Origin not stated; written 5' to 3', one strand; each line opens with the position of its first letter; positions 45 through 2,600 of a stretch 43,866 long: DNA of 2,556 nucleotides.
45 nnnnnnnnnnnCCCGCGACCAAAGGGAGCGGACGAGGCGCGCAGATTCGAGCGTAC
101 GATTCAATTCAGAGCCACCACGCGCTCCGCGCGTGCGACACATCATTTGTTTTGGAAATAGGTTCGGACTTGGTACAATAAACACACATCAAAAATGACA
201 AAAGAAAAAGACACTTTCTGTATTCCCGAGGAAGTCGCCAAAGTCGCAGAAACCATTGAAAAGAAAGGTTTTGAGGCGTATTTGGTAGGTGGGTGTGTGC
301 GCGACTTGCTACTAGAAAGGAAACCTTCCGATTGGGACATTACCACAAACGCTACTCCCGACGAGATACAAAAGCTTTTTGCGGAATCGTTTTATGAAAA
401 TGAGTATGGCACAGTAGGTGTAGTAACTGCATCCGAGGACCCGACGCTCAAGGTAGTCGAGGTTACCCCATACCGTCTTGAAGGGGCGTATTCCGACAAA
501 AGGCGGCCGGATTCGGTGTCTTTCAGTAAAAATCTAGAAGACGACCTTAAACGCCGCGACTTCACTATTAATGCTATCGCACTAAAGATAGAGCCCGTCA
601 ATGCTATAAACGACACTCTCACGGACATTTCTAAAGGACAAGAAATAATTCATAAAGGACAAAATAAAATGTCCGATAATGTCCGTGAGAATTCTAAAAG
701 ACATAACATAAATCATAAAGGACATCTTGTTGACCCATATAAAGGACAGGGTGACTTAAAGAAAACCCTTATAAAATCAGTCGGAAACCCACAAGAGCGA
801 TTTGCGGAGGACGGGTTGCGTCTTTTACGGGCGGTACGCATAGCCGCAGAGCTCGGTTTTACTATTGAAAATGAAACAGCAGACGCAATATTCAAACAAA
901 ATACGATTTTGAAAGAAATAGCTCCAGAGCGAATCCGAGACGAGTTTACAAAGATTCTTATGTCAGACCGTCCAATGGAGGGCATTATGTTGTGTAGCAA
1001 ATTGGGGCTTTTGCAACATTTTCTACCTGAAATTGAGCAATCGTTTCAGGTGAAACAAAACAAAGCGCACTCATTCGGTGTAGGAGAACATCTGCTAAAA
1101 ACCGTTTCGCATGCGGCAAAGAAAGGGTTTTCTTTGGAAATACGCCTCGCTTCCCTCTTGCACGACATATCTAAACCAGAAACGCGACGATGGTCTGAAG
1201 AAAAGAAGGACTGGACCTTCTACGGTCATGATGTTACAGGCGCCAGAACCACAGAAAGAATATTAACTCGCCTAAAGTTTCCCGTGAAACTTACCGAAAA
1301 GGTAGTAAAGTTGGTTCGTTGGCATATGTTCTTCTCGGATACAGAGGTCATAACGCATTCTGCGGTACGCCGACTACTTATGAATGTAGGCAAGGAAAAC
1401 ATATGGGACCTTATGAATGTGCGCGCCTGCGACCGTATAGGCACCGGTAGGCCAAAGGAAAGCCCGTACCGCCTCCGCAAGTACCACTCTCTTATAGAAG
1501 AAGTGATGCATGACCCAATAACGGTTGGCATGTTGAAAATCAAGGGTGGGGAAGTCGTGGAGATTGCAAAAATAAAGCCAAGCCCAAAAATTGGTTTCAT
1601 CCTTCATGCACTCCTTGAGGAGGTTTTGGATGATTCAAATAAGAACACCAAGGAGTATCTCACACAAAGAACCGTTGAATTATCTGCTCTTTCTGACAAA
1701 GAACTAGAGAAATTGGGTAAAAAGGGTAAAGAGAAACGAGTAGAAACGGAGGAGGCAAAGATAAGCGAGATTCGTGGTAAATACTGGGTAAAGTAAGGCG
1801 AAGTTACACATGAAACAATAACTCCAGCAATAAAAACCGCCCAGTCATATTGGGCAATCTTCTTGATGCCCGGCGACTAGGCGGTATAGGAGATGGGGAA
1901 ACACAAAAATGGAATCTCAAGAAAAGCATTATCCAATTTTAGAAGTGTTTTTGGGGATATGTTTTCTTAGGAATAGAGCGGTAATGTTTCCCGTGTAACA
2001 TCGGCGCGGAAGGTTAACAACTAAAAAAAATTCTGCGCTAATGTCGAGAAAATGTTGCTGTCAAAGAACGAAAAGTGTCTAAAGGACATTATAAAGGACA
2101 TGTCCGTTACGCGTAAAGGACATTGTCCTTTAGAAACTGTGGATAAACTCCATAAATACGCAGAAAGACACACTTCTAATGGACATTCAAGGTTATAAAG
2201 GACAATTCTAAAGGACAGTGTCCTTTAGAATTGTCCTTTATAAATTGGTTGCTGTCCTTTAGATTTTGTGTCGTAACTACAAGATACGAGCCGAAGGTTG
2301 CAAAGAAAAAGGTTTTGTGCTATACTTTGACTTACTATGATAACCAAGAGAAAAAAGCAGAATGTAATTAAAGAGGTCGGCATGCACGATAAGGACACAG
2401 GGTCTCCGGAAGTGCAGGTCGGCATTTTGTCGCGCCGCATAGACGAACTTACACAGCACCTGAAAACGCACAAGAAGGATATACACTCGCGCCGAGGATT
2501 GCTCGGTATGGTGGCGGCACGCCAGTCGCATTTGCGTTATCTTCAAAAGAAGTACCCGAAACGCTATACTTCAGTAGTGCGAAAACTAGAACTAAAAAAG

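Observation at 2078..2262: Nine exact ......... sites, a 51-nt perfect palindrome and a consensus DnaA box packed into 185 bp upstream of rpsO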

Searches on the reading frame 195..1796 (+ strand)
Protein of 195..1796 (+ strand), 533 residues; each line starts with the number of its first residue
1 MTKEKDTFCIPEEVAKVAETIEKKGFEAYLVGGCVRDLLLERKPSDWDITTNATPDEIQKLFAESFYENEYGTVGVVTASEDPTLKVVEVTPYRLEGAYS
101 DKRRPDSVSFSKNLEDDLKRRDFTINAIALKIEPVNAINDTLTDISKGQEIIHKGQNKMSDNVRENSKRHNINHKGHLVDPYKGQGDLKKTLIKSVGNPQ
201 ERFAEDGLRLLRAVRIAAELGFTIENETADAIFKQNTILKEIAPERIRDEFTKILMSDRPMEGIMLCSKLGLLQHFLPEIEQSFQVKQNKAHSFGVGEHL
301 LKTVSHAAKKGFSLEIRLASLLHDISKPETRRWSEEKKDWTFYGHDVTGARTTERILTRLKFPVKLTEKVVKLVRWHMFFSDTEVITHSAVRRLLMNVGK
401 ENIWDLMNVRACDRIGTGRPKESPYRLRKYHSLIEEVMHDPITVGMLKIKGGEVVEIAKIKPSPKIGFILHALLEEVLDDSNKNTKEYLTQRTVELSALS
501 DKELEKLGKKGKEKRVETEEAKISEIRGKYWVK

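Call 11: search_protein_families(library=pfam, proteins=[window:195-1796:+])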
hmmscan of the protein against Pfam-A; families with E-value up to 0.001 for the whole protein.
window:195-1796:+ (533 aa): 4 families
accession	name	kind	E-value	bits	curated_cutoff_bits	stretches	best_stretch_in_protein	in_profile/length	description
PF01743.26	PolyA_pol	-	8.7e-34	117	23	1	28-154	1-122/126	Poly A polymerase head domain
PF12627.12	PolyA_pol_RNAbd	-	7.6e-19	67.7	22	1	221-281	1-61/64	Probable RNA and SrmB- binding site of polymerase A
PF01966.28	HD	-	1.1e-10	42.3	22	1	297-389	2-93/116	HD domain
PF13735.12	tRNA_NucTran2_2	-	4.1e-09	37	27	1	333-490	3-146/149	tRNA nucleotidyltransferase domain 2 putative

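Call 13: find_encoding_contigs(protein=window:195-1796:+, flank=10000, max_places=10)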
Protein window:195-1796:+ (533 aa): 1 contig read that carries it; 1 place shown.
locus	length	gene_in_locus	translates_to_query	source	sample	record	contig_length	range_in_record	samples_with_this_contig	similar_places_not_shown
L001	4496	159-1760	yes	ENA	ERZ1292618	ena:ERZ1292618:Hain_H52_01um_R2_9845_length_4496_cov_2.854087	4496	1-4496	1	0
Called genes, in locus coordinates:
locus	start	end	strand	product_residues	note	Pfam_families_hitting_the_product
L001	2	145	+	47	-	?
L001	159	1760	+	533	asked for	PF01743:PolyA_pol, PF12627:PolyA_pol_RNAbd, PF01966:HD, PF13735:tRNA_NucTran2_2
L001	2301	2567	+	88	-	PF00312:Ribosomal_S15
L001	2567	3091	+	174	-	PF01936:NYN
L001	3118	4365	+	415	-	-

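Call 15: find_homologous_proteins(query=window:195-1796:+, max_evalue=1e-30)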
Query window:195-1796:+ (533 aa): 8000 proteins with E <= 1e-30 among 8000 candidates; the best 120 are listed.
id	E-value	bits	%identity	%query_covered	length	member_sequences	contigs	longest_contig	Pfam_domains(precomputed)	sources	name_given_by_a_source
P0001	0.0e+0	1193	100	100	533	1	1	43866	PF01743.27,PF12627.13,PF01966.29,PF13735.13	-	-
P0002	6.2e-292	987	82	100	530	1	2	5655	PF01743.27,PF12627.13,PF01966.29,PF13735.13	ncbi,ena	-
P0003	9.5e-289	977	82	100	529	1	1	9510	PF01743.27,PF12627.13,PF01966.29,PF13735.13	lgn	-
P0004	2.2e-288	975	82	100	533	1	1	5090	PF01743.27,PF12627.13,PF01966.29,PF13735.13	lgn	-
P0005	8.5e-287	970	81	100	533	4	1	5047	PF01743.27,PF12627.13,PF01966.29,PF13735.13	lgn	-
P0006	8.3e-286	967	81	100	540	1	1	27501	PF01743.27,PF12627.13,PF01966.29,PF13735.13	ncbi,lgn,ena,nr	ncbi:MAG: Uncharacterized protein G01um101417_441 [Parcubacteria group bacterium Gr01-1014_17]|nr:MA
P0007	4.2e-285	965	80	100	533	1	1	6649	PF01743.27,PF12627.13,PF01966.29,PF13735.13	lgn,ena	-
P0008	9.4e-283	957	80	100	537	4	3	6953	PF01743.27,PF12627.13,PF01966.29,PF13735.13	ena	-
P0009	9.9e-281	950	81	100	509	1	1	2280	PF01743.27,PF12627.13,PF01966.29,PF13735.13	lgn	-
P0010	8.7e-278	940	79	100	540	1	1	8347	PF01743.27,PF12627.13,PF01966.29,PF13735.13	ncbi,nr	ncbi:MAG: HD domain-containing protein [bacterium]|nr:HD domain-containing protein [bacterium]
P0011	3.8e-275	932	78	99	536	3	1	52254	PF01743.27,PF12627.13,PF01966.29,PF13735.13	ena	-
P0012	1.1e-265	901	75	100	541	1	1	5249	PF01743.27,PF12627.13,PF01966.29,PF13735.13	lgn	-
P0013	3.5e-261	886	74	100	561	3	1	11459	PF01743.27,PF12627.13,PF01966.29,PF13735.13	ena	-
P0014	1.2e-259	881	74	100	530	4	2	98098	PF01743.27,PF12627.13,PF01966.29,PF13735.13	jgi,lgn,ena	jgi:poly(A) polymerase/tRNA nucleotidyltransferase (CCA-adding enzyme)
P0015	2.8e-258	876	72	100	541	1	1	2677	PF01743.27,PF12627.13,PF01966.29,PF13735.13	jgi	jgi:poly(A) polymerase/tRNA nucleotidyltransferase (CCA-adding enzyme)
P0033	3.0e-206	704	60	99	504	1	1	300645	PF01743.27,PF12627.13,PF01966.29,PF13735.13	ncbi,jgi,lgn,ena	ncbi:MAG: HD domain-containing protein [Candidatus Paceibacterota bacterium]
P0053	6.1e-204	697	59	99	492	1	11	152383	PF01743.27,PF12627.13,PF01966.29,PF13735.13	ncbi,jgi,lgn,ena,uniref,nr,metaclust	ncbi:hypothetical protein A3D66_02745 [Candidatus Kaiserbacteria bacterium RIFCSPHIGHO2_02_FULL_50_9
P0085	4.2e-201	687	59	100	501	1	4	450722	PF01743.27,PF12627.13,PF01966.29,PF13735.13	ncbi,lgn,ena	-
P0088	5.2e-201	687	59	99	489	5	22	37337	PF01743.27,PF12627.13,PF01966.29,PF13735.13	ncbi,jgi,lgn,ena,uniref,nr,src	ncbi:MAG: hypothetical protein A2W52_04195 [Candidatus Taylorbacteria bacterium RIFCSPHIGHO2_02_49_2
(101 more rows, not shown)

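Call 18: find_encoding_contigs(protein=P0011, flank=10000, max_places=2)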
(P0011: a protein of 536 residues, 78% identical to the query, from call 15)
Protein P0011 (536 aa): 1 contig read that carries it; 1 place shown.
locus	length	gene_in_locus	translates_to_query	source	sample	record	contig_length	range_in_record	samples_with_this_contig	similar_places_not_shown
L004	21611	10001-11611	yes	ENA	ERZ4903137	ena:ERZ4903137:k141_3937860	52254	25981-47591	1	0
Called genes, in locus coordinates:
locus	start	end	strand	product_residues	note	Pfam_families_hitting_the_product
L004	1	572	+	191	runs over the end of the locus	PF00574:CLP_protease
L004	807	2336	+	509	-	PF12072:RNase_Y_N, PF00013:KH_1, PF01966:HD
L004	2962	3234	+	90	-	PF00216:Bac_DNA_binding, PF18291:HU-HIG (weak)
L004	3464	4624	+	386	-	PF00089:Trypsin, PF13365:Trypsin_2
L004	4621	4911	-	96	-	PF08209:Sgf11 (faint), PF12647:RNHCP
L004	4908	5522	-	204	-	PF00730:HhH-GPD, PF00633:HHH (weak)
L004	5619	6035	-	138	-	PF02452:PemK_toxin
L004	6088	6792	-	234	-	-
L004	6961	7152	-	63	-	-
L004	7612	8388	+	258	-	PF01978:TrmB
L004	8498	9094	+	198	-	-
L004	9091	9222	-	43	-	-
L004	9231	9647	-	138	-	PF02021:UPF0102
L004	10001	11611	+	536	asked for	PF01743:PolyA_pol, PF12627:PolyA_pol_RNAbd, PF01966:HD, PF13735:tRNA_NucTran2_2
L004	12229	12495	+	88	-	PF00312:Ribosomal_S15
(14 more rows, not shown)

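Call 19: find_encoding_contigs(protein=P0014, flank=10000, max_places=2)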
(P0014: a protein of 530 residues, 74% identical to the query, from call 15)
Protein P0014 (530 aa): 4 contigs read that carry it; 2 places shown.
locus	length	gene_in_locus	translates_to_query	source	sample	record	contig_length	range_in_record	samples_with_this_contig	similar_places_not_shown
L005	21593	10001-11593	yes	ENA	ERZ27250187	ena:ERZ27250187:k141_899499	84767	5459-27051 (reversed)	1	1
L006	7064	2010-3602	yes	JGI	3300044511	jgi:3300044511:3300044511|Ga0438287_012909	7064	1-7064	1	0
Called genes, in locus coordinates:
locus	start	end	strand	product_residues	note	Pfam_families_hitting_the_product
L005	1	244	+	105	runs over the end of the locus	-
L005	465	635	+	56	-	-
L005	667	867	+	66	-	-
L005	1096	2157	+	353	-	-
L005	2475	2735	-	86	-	-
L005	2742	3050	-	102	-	-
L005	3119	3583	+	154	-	-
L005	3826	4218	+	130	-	-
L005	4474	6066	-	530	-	PF01946:Thi4 (faint), PF01266:DAO, PF07992:Pyr_redox_2 (faint)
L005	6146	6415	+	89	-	PF10049:DUF2283 (weak)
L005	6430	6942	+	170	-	PF22769:DCD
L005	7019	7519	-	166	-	-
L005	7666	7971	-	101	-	-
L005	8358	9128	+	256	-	PF01978:TrmB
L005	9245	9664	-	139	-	PF02021:UPF0102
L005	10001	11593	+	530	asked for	PF01743:PolyA_pol, PF12627:PolyA_pol_RNAbd, PF01966:HD, PF13735:tRNA_NucTran2_2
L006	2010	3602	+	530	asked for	PF01743:PolyA_pol, PF12627:PolyA_pol_RNAbd, PF01966:HD, PF13735:tRNA_NucTran2_2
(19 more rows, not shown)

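Call 20: find_encoding_contigs(protein=P0006, flank=10000, max_places=2)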
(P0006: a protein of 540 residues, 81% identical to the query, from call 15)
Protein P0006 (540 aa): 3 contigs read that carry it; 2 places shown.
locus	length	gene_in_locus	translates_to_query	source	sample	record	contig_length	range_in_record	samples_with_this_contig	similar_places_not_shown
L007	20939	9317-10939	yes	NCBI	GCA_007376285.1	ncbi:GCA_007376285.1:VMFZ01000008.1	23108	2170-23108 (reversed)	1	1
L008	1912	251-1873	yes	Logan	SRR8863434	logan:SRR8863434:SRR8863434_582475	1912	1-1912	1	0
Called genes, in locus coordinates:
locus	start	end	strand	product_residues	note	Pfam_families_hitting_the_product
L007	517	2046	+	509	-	PF12072:RNase_Y_N, PF00013:KH_1, PF01966:HD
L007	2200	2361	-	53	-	-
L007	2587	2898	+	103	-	PF00216:Bac_DNA_binding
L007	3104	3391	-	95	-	-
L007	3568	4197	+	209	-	PF00717:Peptidase_S24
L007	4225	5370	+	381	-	PF00145:DNA_methylase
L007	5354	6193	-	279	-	-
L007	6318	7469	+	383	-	PF00089:Trypsin, PF13365:Trypsin_2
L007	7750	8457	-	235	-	PF00730:HhH-GPD, PF00633:HHH (weak)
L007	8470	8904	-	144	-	PF02021:UPF0102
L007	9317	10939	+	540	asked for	PF01743:PolyA_pol, PF12627:PolyA_pol_RNAbd, PF01966:HD, PF13735:tRNA_NucTran2_2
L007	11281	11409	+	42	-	-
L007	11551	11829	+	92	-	PF00312:Ribosomal_S15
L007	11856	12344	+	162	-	PF01936:NYN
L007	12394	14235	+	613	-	PF01138:RNase_PH, PF00013:KH_1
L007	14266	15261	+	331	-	-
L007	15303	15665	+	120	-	PF01258:zf-dskA_traR (faint)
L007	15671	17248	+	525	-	PF05362:Lon_C (weak), PF13541:ChlI, PF00493:MCM, PF01078:Mg_chelatase, PF00004:AAA (weak), PF07728:AAA_5, PF13335:Mg_chelatase_C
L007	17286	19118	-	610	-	-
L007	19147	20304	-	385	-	PF01476:LysM, PF23446:LysM1_NFP_LYK (faint), PF23462:LysM3_NFP (faint), PF23473:LysM3_LYK4_5 (weak), PF01476:LysM (weak), PF01551:Peptidase_M23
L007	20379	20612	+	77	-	PF21956:DUF6922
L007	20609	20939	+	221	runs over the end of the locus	PF08843:AbiEii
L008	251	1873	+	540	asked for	PF01743:PolyA_pol, PF12627:PolyA_pol_RNAbd, PF01966:HD, PF13735:tRNA_NucTran2_2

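Call 77: find_encoding_contigs(protein=P0033, flank=5000, max_places=1)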
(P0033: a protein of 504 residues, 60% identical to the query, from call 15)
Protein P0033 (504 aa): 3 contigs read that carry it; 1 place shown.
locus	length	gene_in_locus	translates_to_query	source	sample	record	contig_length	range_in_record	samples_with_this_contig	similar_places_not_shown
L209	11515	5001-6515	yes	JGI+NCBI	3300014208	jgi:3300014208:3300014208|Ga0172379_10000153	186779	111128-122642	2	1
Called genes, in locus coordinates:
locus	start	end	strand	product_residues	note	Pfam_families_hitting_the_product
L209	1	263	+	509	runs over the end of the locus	PF12072:RNase_Y_N, PF00013:KH_1, PF01966:HD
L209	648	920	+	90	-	PF00216:Bac_DNA_binding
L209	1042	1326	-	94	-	-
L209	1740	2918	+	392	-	PF13365:Trypsin_2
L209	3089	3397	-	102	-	PF08209:Sgf11 (faint), PF12647:RNHCP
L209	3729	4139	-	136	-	PF02021:UPF0102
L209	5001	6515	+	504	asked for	PF01743:PolyA_pol, PF12627:PolyA_pol_RNAbd, PF01966:HD, PF13735:tRNA_NucTran2_2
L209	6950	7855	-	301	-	PF02899:Phage_int_SAM_1, PF13102:Phage_int_SAM_5 (weak), PF13495:Phage_int_SAM_4 (weak), PF00589:Phage_integrase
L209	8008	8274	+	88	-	PF00312:Ribosomal_S15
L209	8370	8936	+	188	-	PF01936:NYN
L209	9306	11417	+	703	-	PF01138:RNase_PH, PF03725:RNase_PH_C (faint), PF01138:RNase_PH, PF00013:KH_1, PF22675:KH-I_KHDC4-BBP (faint), PF00575:S1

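Call 78: find_encoding_contigs(protein=P0053, flank=5000, max_places=1)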
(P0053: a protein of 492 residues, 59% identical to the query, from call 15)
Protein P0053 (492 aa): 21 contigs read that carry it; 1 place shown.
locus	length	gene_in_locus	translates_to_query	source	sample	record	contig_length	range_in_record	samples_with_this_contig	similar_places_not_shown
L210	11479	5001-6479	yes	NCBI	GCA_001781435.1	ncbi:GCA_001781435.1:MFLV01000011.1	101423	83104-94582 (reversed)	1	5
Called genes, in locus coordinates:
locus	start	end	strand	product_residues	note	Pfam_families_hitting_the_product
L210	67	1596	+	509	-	PF12072:RNase_Y_N, PF00013:KH_1 (weak), PF08668:HDOD (faint), PF01966:HD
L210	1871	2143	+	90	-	PF00216:Bac_DNA_binding, PF18291:HU-HIG (weak)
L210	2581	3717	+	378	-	PF00089:Trypsin (weak), PF13365:Trypsin_2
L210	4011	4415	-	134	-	PF02021:UPF0102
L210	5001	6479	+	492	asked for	PF01743:PolyA_pol, PF12627:PolyA_pol_RNAbd, PF01966:HD, PF13735:tRNA_NucTran2_2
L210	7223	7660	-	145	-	-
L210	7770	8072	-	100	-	-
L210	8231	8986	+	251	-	-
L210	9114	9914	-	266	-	PF03372:Exo_endo_phos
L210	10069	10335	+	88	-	-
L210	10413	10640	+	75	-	-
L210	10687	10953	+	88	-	PF00312:Ribosomal_S15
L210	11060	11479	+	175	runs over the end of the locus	PF01936:NYN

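Call 79: find_encoding_contigs(protein=P0085, flank=5000, max_places=1)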
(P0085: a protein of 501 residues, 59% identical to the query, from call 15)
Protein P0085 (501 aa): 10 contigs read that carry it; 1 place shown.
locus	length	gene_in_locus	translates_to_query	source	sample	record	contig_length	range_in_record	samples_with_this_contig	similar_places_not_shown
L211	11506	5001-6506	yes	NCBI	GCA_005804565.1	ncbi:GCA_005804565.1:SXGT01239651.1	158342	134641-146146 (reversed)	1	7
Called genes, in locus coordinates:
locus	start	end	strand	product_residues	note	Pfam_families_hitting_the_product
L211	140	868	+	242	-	PF09694:Gcw_chp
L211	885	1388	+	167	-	-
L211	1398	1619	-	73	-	-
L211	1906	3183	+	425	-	PF00089:Trypsin, PF13365:Trypsin_2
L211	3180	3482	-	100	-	PF08209:Sgf11 (faint), PF12647:RNHCP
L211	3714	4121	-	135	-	PF08378:NERD (weak), PF02021:UPF0102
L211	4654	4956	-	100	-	-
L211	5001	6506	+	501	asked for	PF01743:PolyA_pol, PF12627:PolyA_pol_RNAbd, PF01966:HD, PF13735:tRNA_NucTran2_2 (weak)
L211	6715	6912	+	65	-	-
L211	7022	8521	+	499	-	PF00391:PEP-utilizers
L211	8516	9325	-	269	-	PF03372:Exo_endo_phos, PF14529:Exo_endo_phos_2 (faint)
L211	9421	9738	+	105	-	-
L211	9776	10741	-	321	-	PF02899:Phage_int_SAM_1, PF13102:Phage_int_SAM_5 (weak), PF13495:Phage_int_SAM_4 (weak), PF00589:Phage_integrase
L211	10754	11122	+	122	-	PF00312:Ribosomal_S15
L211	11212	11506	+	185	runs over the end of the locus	PF01936:NYN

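Call 80: find_encoding_contigs(protein=P0088, flank=5000, max_places=1)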
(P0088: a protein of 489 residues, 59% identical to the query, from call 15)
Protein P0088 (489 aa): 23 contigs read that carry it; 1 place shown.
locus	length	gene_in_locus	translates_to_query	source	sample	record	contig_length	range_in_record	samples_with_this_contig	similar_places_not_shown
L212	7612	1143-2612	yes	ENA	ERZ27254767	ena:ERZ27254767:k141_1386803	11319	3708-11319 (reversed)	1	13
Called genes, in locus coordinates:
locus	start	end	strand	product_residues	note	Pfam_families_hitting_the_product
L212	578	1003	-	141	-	PF13340:DUF4096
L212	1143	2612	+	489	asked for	PF01743:PolyA_pol, PF12627:PolyA_pol_RNAbd, PF01966:HD, PF13735:tRNA_NucTran2_2 (weak)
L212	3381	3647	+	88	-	PF00312:Ribosomal_S15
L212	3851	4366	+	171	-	PF01936:NYN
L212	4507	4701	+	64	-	-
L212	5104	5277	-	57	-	-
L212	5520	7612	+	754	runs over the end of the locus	PF01138:RNase_PH, PF03725:RNase_PH_C (faint), PF01138:RNase_PH, PF00013:KH_1, PF00575:S1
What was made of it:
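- On Plasmid or phage iteron origin: The synteny is conserved across the class (calls 18-20, 77-80).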

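Call 89: predict_structure(alignment_id=A1)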
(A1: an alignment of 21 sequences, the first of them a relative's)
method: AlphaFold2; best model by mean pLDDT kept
length: 533 residues; sequences in the alignment: 21
mean_pLDDT: 84.6   pTM: 0.76
mean pLDDT of the five models: 84.6, 84.3, 83.9, 83.4, 82.1
residues with pLDDT >= 90: 306; 70-90: 156; 50-70: 27; < 50: 44
segments of 3 or more residues with pLDDT < 50: 1-3, 102-106, 136-170
pLDDT, mean of each block of 10 residues (from residue 1): 67 93 94 93 91 92 87 83 90 72 57 91 94 57 26 25 31 80 94 93 86 96 96 94 92 96 97 95 92 93 96 97 94 91 89 97 97 92 77 86 92 83 76 84 78 90 90 90 91 93 91 84 83 57
secondary structure, 60 per line:
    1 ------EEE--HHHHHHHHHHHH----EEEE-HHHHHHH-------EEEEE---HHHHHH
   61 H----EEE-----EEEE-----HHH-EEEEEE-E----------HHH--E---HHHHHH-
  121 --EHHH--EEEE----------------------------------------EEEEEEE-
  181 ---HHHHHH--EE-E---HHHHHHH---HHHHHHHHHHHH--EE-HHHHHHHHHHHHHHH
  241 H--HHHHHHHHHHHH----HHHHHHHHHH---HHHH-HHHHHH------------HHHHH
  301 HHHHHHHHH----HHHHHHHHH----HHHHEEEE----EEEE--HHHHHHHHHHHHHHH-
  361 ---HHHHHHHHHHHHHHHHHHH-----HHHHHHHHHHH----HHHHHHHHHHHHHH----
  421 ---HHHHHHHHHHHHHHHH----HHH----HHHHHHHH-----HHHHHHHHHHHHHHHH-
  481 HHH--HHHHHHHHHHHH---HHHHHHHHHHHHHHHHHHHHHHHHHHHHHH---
elements in order: E7-9 H12-23 E28-31 H33-39 E47-51 H55-61 E66-68 E74-77 E87-92 H114-119 E129-132 E173-179 H184-189 H199-205 H209-220 H226-241 H244-255 H260-269 H273-276 H278-283 H296-309 H314-322 H327-330 E331-334 E339-342 H345-359 H364-382 H388-398 H403-416 H424-439 H451-458 H464-479 H486-497 H501-530
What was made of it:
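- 600..704 (+): Motif-encoded insert in Cca (residues 136-170), predicted to be a disordered loop. The AlphaFold2 model has pLDDT 84.6 overall but 25-31 for residues 136-170, with no secondary structure there (call 89).
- The Cca insert it encodes is predicted to be disordered (call 89).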

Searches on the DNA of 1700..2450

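Call 26: search_rna_families(source=window, start=1700, end=2450, threshold=evalue, max_evalue=1)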
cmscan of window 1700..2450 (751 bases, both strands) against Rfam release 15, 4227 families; matches with E-value up to 1: 20.
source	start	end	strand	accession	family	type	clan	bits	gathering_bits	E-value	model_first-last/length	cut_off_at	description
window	2193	2245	+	RF03918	mir-4922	Gene; miRNA;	-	29.7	82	0.0042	1-65/65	no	mir-4922 microRNA precursor family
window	2196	2240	-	RF04134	MIR7504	Gene; miRNA;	-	28.2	83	0.01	1-124/124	no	MIR7504 microRNA precursor family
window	2196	2242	+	RF03790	MIR8008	Gene; miRNA;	-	27.9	66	0.0018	1-55/55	no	MIR8008 microRNA precursor family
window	2191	2245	+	RF03374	mir-2001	Gene; miRNA;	-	27.8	74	0.00083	1-72/72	no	mir-2001 microRNA precursor family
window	2189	2247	+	RF03629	mir-641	Gene; miRNA;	-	26.3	100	0.012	1-98/98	no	mir-641 microRNA precursor family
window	2193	2249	+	RF03445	mir-7552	Gene; miRNA;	-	26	59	0.076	1-63/63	no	mir-7552 microRNA precursor family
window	2191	2243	-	RF03918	mir-4922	Gene; miRNA;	-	25.3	82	0.052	1-65/65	no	mir-4922 microRNA precursor family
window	2195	2241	-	RF03623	mir-1252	Gene; miRNA;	-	25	70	0.094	1-65/65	no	mir-1252 microRNA precursor family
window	2199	2269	-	RF02844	RefA9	Gene; antisense;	-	25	49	0.19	1-64/64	no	Enterococcus sRNA A9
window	2194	2240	-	RF03790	MIR8008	Gene; miRNA;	-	24.7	66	0.014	1-55/55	no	MIR8008 microRNA precursor family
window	2191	2247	+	RF03709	MIR1878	Gene; miRNA;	-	23.7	70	0.065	1-100/100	no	MIR1878 microRNA precursor family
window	2195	2267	+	RF01490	rli51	Cis-reg;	-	23.2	48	0.16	1-121/121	no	Listeria snRNA rli51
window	2115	2226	+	RF00972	mir-651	Gene; miRNA;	-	22.2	106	0.092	1-86/86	no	mir-651 microRNA precursor family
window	2194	2245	+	RF00854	mir-5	Gene; miRNA;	-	21.4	75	0.18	1-70/70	no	mir-5 microRNA precursor family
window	2187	2249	-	RF04023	MIR1314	Gene; miRNA;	-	20.9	108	0.13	1-104/104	no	MIR1314 microRNA precursor family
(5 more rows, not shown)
